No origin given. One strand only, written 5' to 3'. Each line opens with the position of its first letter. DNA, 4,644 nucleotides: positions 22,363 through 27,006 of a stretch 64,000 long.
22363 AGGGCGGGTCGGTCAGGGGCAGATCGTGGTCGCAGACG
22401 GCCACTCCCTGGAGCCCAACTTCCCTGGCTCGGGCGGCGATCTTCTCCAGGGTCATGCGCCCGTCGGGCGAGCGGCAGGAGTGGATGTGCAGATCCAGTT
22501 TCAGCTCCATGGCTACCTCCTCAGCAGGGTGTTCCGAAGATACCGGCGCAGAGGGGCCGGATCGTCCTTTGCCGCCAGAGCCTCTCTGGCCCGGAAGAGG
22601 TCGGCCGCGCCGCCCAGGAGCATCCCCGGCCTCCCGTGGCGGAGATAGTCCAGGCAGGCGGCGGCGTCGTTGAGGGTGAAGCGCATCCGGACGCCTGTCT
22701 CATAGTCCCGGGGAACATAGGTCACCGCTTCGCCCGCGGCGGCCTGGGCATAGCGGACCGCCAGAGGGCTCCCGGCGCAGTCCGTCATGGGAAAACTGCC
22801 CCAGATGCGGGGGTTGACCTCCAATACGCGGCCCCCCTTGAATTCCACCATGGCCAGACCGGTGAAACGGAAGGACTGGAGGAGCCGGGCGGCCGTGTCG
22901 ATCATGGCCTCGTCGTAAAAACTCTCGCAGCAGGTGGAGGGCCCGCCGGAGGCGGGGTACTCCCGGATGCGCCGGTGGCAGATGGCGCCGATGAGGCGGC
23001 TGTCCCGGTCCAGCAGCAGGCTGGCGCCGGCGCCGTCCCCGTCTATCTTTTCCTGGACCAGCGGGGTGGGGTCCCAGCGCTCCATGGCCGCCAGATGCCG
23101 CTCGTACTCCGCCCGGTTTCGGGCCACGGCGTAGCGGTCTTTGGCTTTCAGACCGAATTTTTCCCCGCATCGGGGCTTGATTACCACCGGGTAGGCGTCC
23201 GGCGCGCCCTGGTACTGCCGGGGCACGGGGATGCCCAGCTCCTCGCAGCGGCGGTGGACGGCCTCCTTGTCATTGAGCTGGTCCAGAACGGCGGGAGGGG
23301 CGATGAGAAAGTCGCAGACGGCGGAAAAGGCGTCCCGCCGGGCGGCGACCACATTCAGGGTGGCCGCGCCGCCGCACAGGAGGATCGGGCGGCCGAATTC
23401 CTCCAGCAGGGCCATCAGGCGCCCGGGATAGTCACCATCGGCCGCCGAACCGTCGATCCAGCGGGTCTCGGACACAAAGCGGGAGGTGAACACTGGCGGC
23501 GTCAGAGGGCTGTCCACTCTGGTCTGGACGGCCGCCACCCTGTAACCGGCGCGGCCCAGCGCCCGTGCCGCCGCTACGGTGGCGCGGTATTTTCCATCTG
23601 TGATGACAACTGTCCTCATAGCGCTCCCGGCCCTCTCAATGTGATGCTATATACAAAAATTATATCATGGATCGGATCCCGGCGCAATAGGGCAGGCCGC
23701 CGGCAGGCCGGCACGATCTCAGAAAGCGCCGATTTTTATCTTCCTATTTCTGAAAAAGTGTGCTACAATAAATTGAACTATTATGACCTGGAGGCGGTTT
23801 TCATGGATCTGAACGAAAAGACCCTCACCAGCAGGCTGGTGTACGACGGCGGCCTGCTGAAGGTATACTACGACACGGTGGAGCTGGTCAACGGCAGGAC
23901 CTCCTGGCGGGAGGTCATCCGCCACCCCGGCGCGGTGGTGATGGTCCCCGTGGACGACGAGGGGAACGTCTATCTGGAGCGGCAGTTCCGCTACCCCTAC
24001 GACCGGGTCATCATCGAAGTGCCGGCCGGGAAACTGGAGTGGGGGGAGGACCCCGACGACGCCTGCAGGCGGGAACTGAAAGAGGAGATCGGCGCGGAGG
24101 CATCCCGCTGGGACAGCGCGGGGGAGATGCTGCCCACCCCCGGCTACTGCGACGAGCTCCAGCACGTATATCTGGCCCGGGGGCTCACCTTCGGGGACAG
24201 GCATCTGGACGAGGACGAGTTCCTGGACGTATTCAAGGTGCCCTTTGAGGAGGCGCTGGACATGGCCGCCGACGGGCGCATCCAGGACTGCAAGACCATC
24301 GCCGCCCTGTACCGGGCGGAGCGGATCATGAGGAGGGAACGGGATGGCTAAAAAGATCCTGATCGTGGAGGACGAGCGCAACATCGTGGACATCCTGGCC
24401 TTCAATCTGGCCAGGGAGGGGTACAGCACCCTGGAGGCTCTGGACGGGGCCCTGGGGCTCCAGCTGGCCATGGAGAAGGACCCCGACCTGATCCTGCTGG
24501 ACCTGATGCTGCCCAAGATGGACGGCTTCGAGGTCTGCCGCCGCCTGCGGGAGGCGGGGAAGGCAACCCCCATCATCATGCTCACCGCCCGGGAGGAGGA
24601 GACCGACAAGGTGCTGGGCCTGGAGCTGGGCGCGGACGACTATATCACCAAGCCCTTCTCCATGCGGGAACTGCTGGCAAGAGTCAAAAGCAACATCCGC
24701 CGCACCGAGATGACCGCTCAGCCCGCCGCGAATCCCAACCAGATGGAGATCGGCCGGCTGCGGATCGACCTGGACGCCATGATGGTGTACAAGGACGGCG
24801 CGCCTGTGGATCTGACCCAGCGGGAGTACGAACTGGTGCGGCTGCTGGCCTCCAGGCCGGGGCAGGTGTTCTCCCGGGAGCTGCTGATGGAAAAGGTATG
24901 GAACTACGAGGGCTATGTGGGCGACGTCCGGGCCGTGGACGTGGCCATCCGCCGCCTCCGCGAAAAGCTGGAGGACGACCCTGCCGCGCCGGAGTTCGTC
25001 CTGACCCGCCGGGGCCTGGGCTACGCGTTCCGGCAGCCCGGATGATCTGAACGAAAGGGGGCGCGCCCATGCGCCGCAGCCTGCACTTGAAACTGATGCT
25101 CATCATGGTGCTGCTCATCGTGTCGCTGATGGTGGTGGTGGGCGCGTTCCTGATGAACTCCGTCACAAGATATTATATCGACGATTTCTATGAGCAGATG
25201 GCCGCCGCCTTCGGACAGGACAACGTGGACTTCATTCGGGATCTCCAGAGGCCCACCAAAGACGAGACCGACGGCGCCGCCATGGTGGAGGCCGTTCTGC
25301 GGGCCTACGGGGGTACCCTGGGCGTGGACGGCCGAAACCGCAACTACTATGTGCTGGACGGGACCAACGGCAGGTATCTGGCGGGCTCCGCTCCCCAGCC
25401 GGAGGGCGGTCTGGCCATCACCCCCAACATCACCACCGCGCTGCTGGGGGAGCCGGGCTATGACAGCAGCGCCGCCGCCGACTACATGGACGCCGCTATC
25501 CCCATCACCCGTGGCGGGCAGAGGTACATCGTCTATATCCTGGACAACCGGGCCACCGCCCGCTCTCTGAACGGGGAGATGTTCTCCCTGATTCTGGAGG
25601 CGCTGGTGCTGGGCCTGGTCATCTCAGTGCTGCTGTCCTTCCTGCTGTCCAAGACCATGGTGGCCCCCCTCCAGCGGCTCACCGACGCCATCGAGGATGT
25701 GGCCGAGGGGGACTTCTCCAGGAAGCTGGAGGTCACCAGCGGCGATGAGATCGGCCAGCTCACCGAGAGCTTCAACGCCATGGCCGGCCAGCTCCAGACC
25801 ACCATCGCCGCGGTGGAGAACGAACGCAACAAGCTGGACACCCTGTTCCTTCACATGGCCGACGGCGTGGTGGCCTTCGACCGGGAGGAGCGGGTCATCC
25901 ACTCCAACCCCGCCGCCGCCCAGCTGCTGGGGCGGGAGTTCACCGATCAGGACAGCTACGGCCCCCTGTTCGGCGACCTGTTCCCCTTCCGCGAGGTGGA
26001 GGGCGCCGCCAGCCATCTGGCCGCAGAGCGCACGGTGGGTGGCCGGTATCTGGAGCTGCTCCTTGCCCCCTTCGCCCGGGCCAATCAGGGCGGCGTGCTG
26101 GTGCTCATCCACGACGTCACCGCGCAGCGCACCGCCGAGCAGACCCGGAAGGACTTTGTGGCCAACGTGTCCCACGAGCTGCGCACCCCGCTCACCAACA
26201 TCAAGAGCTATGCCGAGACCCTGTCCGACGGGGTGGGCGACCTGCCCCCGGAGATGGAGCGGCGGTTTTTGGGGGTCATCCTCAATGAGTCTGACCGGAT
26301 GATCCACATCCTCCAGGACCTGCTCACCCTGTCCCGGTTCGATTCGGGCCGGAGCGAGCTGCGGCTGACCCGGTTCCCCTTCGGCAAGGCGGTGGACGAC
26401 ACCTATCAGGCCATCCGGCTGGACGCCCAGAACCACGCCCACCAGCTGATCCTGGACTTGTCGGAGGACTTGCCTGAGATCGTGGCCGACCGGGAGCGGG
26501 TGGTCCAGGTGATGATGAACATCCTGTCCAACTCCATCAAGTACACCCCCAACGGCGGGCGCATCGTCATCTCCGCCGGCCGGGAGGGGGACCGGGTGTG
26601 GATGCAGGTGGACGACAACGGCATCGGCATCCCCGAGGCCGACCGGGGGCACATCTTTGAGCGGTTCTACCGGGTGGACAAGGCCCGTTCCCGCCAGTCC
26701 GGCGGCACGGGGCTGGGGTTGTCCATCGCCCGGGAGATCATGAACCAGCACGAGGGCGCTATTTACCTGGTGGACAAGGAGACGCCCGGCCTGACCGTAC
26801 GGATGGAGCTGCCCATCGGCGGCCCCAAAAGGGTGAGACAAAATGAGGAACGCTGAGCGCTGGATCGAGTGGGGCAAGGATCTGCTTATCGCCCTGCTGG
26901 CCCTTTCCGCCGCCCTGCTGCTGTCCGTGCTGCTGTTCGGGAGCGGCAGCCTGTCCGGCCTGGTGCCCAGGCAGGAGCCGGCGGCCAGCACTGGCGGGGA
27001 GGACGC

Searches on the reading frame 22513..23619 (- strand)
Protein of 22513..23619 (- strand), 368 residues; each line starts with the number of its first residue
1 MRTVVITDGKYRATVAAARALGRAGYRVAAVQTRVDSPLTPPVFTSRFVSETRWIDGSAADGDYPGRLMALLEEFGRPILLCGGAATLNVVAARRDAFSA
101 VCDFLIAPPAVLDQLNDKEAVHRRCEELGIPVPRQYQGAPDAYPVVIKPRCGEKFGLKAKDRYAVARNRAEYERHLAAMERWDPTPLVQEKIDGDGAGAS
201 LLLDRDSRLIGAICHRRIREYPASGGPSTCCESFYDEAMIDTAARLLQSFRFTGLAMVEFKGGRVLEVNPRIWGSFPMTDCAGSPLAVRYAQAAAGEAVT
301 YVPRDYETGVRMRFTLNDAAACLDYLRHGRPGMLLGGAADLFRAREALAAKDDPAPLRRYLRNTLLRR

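Call 76: search_protein_families(library=pfam, proteins=[window:22513-23619:-], max_evalue=0.000001)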
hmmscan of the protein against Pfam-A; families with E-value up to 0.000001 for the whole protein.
window:22513-23619:- (368 aa): 1 family
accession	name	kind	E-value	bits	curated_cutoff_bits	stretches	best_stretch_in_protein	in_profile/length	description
PF02655.19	ATP-grasp_3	-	3.2e-07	31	23.2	1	116-275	2-160/160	ATP-grasp domain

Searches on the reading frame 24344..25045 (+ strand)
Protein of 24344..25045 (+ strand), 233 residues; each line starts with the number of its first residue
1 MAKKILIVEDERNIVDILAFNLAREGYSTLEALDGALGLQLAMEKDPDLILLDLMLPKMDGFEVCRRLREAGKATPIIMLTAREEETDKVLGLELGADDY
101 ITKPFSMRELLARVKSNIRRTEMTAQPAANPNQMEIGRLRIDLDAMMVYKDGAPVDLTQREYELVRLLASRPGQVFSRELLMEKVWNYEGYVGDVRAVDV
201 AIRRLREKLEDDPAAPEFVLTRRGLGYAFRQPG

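Call 76: search_protein_families(library=pfam, proteins=[window:24344-25045:+], max_evalue=0.000001)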
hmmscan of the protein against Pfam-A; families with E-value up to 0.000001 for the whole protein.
window:24344-25045:+ (233 aa): 2 families
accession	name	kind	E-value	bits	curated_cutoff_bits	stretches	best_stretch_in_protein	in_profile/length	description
PF00072.30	Response_reg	-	2e-31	108.9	30.2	1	5-115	1-111/111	Response regulator receiver domain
PF00486.34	Trans_reg_C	-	1.7e-25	89.3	26.2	1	153-229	2-77/77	Transcriptional regulatory protein, C terminal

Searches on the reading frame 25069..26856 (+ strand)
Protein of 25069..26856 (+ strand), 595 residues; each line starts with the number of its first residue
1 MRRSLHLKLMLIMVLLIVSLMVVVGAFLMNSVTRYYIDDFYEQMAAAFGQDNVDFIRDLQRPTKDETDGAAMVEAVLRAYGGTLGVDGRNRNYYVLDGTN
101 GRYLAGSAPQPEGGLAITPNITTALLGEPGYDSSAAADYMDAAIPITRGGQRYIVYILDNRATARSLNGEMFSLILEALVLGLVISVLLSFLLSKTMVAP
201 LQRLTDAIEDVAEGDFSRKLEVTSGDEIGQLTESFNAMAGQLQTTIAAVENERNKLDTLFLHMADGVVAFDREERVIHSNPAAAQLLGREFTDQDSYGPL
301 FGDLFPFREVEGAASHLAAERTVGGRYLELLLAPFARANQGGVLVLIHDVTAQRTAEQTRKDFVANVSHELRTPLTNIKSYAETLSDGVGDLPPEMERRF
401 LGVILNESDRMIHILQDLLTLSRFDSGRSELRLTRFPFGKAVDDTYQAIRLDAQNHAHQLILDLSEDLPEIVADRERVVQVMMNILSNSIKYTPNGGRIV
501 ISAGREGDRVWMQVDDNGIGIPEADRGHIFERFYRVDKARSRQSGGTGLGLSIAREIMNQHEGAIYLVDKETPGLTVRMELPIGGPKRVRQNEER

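Call 76: search_protein_families(library=pfam, proteins=[window:25069-26856:+], max_evalue=0.000001)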
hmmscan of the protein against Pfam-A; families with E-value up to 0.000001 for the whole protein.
window:25069-26856:+ (595 aa): 3 families
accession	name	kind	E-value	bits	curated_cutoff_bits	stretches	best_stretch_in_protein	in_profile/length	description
PF02518.31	HATPase_c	-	1.7e-28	99.7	26.4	1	474-583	2-109/111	Histidine kinase-, DNA gyrase B-, and HSP90-like ATPase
PF00512.31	HisKA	-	6.3e-21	74.6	26.9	1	360-427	2-66/66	His Kinase A (phospho-acceptor) domain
PF00672.30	HAMP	-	5.7e-19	68.6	25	1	192-243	1-52/53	HAMP domain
